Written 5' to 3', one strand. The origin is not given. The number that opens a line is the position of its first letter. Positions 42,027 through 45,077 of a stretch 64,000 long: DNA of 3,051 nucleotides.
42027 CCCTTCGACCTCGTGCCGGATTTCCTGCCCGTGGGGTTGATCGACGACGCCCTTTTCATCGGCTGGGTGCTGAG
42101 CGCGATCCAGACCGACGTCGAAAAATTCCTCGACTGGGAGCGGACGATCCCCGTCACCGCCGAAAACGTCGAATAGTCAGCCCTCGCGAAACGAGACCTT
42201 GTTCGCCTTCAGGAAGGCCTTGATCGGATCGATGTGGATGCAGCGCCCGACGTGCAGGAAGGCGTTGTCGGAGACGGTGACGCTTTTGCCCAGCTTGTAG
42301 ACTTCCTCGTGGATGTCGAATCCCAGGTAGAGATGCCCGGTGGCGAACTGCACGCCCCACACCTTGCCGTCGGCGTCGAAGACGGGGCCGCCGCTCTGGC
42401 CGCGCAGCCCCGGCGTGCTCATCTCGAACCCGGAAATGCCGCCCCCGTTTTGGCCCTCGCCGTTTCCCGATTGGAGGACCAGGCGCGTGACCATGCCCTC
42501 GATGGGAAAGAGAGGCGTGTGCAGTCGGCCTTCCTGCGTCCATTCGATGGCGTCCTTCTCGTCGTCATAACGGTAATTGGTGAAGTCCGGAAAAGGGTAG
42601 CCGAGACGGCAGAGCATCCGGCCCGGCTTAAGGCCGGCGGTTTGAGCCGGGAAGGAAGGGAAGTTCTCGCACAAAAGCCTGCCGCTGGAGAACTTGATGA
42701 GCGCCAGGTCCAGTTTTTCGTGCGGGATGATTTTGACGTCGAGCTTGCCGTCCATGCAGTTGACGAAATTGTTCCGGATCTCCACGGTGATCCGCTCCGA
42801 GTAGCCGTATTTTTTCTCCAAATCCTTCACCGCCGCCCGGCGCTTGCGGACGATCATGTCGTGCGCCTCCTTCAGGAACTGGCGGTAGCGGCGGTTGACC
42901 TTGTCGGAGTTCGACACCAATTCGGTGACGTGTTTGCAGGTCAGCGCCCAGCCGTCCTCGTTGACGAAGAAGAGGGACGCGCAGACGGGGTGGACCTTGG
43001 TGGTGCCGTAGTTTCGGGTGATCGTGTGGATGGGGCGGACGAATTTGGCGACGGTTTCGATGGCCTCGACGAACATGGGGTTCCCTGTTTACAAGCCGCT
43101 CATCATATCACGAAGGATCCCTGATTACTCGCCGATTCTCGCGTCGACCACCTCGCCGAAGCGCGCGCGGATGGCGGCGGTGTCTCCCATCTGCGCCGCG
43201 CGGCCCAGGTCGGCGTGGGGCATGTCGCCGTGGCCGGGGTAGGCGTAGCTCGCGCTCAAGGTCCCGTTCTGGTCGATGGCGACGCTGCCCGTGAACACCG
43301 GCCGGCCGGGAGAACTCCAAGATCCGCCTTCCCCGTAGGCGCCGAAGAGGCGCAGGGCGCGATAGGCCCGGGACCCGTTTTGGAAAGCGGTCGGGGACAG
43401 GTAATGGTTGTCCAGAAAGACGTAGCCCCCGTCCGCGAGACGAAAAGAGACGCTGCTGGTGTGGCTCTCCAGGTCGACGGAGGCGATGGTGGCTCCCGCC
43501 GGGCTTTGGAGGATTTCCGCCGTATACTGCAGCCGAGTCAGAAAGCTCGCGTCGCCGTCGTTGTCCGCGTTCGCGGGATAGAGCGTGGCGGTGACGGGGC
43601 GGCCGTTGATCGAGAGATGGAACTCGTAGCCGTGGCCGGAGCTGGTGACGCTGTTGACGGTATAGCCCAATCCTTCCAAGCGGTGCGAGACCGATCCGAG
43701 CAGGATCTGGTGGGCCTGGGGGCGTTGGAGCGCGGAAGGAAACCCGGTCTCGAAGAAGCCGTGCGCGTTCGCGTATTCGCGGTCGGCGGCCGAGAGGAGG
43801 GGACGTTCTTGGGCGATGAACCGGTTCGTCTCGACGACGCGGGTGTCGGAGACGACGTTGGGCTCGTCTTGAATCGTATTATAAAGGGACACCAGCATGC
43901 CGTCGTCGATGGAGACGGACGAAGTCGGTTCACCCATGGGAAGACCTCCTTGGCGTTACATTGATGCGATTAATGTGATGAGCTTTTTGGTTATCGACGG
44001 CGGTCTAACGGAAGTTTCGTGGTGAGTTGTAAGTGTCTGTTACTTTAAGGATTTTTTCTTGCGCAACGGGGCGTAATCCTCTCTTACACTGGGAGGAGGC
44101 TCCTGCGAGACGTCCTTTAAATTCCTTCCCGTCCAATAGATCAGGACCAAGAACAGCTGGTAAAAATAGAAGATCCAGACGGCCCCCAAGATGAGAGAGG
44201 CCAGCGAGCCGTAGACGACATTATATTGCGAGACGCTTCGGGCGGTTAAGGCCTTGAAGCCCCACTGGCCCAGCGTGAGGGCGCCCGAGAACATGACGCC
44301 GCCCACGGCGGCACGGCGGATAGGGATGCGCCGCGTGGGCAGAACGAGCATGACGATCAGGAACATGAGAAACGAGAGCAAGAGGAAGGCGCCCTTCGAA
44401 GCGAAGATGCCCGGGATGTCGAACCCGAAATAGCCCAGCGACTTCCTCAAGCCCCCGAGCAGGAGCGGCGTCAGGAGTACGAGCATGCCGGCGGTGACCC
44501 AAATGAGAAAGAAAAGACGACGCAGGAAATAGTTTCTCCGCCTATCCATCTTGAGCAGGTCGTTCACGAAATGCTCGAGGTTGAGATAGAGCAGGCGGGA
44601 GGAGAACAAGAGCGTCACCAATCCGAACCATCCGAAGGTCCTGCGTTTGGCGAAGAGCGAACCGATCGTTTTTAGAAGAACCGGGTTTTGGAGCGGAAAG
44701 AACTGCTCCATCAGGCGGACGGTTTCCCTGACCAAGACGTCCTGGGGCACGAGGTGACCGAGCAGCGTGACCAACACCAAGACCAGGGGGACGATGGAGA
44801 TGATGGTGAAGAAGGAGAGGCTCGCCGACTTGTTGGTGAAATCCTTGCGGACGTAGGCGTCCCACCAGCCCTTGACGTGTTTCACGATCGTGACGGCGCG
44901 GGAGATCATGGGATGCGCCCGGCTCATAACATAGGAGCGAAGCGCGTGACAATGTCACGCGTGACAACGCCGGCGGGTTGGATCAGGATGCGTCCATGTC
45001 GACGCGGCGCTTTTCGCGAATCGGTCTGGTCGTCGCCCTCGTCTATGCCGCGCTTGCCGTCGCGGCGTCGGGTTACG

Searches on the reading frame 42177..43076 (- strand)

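Call 80: search_protein_families(library=pfam, proteins=[window:42177-43076:-], max_evalue=0.0001)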
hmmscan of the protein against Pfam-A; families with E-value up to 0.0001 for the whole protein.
window:42177-43076:- (299 aa): 1 family
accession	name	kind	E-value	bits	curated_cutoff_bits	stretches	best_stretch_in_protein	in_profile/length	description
PF13365.12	Trypsin_2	-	5.5e-11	43.8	27.6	1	34-242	2-144/144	Trypsin-like peptidase domain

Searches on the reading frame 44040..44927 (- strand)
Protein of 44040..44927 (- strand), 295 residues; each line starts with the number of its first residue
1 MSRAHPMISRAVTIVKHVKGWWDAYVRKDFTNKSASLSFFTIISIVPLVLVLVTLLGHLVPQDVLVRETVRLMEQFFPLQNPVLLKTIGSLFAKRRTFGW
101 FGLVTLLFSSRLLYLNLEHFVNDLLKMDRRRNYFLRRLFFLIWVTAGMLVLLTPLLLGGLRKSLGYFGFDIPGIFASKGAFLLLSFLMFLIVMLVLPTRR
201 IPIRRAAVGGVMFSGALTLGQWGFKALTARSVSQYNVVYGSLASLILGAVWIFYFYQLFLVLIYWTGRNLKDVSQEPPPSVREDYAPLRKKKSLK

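Call 81: search_protein_families(library=pfam, proteins=[window:44040-44927:-], max_evalue=0.0001)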
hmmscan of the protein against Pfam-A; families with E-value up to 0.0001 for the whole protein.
window:44040-44927:- (295 aa): 1 family
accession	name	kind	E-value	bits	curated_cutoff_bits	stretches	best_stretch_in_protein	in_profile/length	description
PF03631.20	Virul_fac_BrkB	-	5.7e-29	102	33.7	1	27-261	2-247/259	Virulence factor BrkB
